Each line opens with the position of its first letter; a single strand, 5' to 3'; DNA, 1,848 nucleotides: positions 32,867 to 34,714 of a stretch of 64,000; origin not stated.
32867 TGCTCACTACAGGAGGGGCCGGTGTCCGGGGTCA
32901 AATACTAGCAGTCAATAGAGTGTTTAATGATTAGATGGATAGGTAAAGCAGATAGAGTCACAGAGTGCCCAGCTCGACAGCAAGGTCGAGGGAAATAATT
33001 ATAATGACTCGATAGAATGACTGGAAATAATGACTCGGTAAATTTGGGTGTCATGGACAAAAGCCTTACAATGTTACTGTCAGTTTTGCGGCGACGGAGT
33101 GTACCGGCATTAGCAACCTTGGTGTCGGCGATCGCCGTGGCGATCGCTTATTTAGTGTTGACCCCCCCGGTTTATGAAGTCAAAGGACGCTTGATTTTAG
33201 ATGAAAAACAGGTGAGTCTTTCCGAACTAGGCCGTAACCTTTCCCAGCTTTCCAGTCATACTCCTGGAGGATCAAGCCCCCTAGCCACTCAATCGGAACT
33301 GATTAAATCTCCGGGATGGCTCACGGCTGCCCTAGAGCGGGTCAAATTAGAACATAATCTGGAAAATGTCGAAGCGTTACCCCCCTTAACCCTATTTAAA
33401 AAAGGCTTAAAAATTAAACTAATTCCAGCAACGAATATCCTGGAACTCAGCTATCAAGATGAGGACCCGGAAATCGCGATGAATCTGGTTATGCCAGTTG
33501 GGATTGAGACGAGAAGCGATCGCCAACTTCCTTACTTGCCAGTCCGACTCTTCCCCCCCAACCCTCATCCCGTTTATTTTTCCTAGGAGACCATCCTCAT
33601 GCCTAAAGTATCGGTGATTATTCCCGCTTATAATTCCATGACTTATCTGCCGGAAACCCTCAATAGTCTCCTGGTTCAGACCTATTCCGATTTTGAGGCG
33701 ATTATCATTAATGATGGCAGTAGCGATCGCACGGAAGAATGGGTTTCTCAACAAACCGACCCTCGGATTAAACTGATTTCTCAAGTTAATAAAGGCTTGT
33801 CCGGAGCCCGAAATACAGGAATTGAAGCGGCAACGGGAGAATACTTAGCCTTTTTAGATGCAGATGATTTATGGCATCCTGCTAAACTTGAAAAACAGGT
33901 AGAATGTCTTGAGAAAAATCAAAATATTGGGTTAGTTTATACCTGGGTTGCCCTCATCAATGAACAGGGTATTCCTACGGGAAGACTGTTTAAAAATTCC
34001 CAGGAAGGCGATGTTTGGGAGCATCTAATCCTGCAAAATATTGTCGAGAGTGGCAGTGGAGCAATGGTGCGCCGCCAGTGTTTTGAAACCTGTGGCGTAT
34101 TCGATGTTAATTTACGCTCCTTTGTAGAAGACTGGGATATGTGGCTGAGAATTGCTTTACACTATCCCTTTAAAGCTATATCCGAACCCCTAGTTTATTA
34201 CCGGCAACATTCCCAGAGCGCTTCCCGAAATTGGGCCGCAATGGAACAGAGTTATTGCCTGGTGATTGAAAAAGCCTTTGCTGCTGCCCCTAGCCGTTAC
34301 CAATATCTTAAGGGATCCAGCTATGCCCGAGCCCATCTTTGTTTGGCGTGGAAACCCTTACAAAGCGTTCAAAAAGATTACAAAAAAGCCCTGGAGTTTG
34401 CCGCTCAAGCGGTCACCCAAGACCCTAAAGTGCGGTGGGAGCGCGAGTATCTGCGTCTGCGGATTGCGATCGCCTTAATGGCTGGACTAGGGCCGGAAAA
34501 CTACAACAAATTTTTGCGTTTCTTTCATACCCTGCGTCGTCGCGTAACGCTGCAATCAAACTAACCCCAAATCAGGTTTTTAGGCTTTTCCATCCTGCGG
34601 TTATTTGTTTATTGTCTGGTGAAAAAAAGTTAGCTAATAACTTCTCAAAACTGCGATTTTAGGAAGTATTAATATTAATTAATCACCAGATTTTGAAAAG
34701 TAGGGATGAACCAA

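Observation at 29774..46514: A 17-kb Wzx/Wzy-dependent polysaccharide island lacking an export and kinase module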

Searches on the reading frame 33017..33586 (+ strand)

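Call 3: search_protein_families(library=pfam, proteins=[window:33017-33586:+], max_evalue=0.01)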
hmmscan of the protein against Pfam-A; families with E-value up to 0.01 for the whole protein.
window:33017-33586:+ (189 aa): 1 family
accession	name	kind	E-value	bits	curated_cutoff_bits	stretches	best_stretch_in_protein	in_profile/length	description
PF02706.20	Wzz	-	2.9e-08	34.4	25.5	1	17-105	5-87/91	Chain length determinant protein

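Call 11: search_protein_families(library=ncbifam, proteins=[window:33017-33586:+], max_evalue=0.01)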
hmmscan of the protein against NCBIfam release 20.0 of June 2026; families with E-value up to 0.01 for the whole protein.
window:33017-33586:+ (189 aa): 2 families
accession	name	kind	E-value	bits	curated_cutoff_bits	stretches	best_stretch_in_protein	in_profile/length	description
TIGR03007.1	pepcterm_ChnLen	equivalog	2.3e-05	22.8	278.85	1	24-158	10-140/498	XrtA system polysaccharide chain length determinant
TIGR01005.1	eps_transp_fam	subfamily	0.0026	16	411.7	1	17-116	6-101/754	exopolysaccharide transport protein family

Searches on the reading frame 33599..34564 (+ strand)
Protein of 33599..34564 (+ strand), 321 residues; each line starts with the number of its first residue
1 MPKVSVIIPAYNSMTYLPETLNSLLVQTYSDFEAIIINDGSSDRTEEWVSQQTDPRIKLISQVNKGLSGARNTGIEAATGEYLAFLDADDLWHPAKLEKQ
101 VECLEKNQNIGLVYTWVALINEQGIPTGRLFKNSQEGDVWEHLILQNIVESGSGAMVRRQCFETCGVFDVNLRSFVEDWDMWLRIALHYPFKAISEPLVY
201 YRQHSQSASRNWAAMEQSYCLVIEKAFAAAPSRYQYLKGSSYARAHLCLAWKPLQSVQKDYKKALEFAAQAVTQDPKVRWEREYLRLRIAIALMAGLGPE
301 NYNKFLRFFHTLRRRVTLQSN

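Call 3: search_protein_families(library=pfam, proteins=[window:33599-34564:+], max_evalue=0.01)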
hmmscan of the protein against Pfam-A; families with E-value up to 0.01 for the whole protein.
window:33599-34564:+ (321 aa): 4 families
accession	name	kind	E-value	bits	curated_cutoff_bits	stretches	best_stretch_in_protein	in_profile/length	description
PF00535.33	Glycos_transf_2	-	4.8e-38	131.2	23.3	1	5-162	1-164/168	Glycosyl transferase family 2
PF10111.15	Glyco_tranf_2_2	-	8.3e-31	107.9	27.3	1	5-251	1-274/276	Glycosyltransferase like family 2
PF13641.12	Glyco_tranf_2_3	-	1.2e-19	71.7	27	1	2-188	1-197/230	Glycosyltransferase like family 2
PF13632.12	Glyco_trans_2_3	-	2.6e-05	24.6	27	1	84-207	3-128/198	Glycosyl transferase family group 2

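Call 13: find_encoding_contigs(protein=window:33599-34564:+, flank=10000, max_places=6)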
Protein window:33599-34564:+ (321 aa): no gene with exactly this product is on record in the collection.

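Call 54: search_protein_families(library=ncbifam, proteins=[window:33599-34564:+], max_evalue=0.00001)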
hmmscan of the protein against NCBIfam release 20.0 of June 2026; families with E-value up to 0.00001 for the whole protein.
window:33599-34564:+ (321 aa): 22 families
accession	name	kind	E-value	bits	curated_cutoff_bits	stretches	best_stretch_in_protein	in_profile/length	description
NF047683.1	TeichurnBiosyTuaG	equivalog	1.3e-34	120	400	1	2-219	6-222/252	teichuronic acid biosynthesis protein TuaG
NF007482.0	PRK10073.1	equivalog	1.7e-27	96.3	423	1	2-107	6-113/334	glycosyltransferase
NF053739.1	GlytfEpsEBac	equivalog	2.4e-27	95.6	450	1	2-203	1-204/265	glycosyltransferase EpsE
NF041875.1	EPS_EpsD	equivalog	2.4e-21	76.5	370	1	4-108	1-108/325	exopolysaccharide biosynthesis glycosyltransferase EpsD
TIGR03937.1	PgaC_IcaA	equivalog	4.2e-20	72.1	422.3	1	2-113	45-159/407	poly-beta-1,6-N-acetyl-D-glucosamine synthase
NF050050.1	ProtGlycPglI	equivalog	1.8e-17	63.7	500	1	1-103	1-107/306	GalNAc(5)-diNAcBac-PP-undecaprenol beta-1,3-glucosyltransferase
TIGR04283.1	glyco_like_mftF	equivalog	2.6e-17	63.2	182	1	4-199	1-183/221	TIGR04283 family arsenosugar biosynthesis glycosyltransferase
TIGR03965.1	mycofact_glyco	equivalog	3.5e-17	62.4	280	1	2-104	74-179/467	mycofactocin biosynthesis glycosyltransferase MftF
TIGR04017.1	WcaA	equivalog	3.5e-15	56.3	495.75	1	2-189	5-192/279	colanic acid biosynthesis glycosyltransferase WcaA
NF041394.1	GtaseAglG_Halo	equivalog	7.1e-15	55.1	440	1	3-111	2-114/304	glucosyl-dolichyl phosphate glucuronosyltransferase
NF007453.0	PRK10018.1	equivalog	1.1e-14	54.8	382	1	2-189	6-193/280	colanic acid biosynthesis glycosyltransferase WcaA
NF038299.1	EPS_HpsN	equivalog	5.4e-14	51.9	425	1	2-115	1-117/317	hormogonium polysaccharide biosynthesis glycosyltransferase HpsN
NF038302.1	EPS_HpsE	equivalog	5.3e-13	48.6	300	1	4-112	3-119/307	hormogonium polysaccharide biosynthesis glycosyltransferase HpsE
TIGR03111.1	glyc2_xrt_Gpos1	hypoth_equivalog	1.2e-10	40.8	363.95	1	1-125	48-176/439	TIGR03111 family XrtG-associated glycosyltransferase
TIGR03469.1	HpnB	hypoth_equivalog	2e-09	36.9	379.25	1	2-119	44-174/386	hopene-associated glycosyltransferase HpnB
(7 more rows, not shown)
